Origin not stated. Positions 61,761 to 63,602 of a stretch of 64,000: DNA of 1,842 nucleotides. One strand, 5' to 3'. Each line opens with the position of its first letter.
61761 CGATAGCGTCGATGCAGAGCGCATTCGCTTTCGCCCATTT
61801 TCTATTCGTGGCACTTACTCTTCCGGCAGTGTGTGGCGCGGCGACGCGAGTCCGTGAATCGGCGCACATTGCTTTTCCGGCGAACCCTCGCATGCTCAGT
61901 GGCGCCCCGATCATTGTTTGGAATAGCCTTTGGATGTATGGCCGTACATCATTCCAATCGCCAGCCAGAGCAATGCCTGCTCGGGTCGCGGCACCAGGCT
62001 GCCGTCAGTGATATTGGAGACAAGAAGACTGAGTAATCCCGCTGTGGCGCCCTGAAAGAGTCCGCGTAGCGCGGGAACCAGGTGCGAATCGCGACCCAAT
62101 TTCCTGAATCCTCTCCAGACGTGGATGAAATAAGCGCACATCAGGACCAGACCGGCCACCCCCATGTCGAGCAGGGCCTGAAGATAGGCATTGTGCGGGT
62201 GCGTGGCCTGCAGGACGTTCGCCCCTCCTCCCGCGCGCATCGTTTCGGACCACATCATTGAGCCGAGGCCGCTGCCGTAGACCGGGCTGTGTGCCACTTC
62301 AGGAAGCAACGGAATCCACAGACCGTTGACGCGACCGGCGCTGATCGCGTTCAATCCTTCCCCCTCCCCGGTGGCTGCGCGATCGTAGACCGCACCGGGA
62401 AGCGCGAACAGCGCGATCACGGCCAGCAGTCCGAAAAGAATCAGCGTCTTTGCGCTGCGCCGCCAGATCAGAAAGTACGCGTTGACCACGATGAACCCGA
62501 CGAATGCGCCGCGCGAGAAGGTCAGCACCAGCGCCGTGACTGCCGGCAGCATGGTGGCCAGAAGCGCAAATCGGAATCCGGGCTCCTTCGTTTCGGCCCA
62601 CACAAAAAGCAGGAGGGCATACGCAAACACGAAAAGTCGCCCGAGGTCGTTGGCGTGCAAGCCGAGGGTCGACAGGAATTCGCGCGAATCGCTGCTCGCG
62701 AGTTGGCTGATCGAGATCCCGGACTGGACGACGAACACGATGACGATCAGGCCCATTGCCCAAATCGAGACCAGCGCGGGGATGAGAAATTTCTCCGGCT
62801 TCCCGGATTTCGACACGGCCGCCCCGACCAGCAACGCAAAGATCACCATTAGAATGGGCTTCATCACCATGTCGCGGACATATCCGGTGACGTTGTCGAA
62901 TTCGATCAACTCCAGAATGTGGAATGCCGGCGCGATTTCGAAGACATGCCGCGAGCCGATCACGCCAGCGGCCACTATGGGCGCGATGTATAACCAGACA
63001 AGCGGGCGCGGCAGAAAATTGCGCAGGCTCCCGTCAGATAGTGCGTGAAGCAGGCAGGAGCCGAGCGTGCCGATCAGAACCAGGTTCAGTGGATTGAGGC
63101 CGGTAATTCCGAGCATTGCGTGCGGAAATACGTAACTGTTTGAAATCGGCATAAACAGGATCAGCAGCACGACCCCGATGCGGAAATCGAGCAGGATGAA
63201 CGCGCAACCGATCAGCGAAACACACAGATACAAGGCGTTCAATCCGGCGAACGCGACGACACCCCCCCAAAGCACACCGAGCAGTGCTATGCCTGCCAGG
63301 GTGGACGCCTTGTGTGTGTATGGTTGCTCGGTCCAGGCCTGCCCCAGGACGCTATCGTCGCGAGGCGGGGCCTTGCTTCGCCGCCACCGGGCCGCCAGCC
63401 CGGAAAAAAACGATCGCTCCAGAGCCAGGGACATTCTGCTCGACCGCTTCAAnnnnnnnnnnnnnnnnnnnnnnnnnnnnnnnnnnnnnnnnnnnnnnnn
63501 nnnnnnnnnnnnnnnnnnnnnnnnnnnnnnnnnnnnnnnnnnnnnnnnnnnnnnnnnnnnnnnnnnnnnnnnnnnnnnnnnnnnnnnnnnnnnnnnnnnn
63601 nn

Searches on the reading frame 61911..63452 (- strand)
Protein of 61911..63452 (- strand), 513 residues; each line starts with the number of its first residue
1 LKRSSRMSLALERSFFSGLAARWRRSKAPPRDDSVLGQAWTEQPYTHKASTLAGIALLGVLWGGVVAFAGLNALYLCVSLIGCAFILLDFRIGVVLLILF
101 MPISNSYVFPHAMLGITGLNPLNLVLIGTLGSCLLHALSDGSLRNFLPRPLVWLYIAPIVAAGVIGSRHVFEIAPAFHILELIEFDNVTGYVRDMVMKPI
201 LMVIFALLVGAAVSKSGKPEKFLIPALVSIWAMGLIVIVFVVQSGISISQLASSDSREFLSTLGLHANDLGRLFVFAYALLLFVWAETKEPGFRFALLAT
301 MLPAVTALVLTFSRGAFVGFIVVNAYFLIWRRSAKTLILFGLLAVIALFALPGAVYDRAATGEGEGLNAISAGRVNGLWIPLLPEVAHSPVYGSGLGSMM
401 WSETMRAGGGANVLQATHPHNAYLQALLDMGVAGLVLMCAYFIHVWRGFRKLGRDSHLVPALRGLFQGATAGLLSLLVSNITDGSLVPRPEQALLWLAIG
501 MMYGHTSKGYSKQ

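Call 12: search_protein_families(library=pfam, proteins=[window:61911-63452:-], max_evalue=0.001)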
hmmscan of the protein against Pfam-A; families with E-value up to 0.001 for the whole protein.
window:61911-63452:- (513 aa): 1 family
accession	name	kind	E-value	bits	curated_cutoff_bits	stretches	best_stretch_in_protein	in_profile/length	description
PF04932.20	Wzy_C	-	1.6e-16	60.8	31.7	1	300-438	2-148/149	O-Antigen ligase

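Call 32: search_protein_families(library=ncbifam, proteins=[window:61911-63452:-], max_evalue=0.001)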
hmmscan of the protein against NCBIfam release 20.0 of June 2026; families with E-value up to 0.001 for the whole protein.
window:61911-63452:- (513 aa): 2 families
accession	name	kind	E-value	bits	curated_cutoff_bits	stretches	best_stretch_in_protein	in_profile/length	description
TIGR03097.1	PEP_O_lig_1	hypoth_equivalog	6.8e-15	54.8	188.1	1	265-476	165-375/408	putative O-glycosylation ligase, exosortase A system-associated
TIGR04370.1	glyco_rpt_poly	subfamily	6.1e-05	22.2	40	1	218-368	87-244/396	oligosaccharide repeat unit polymerase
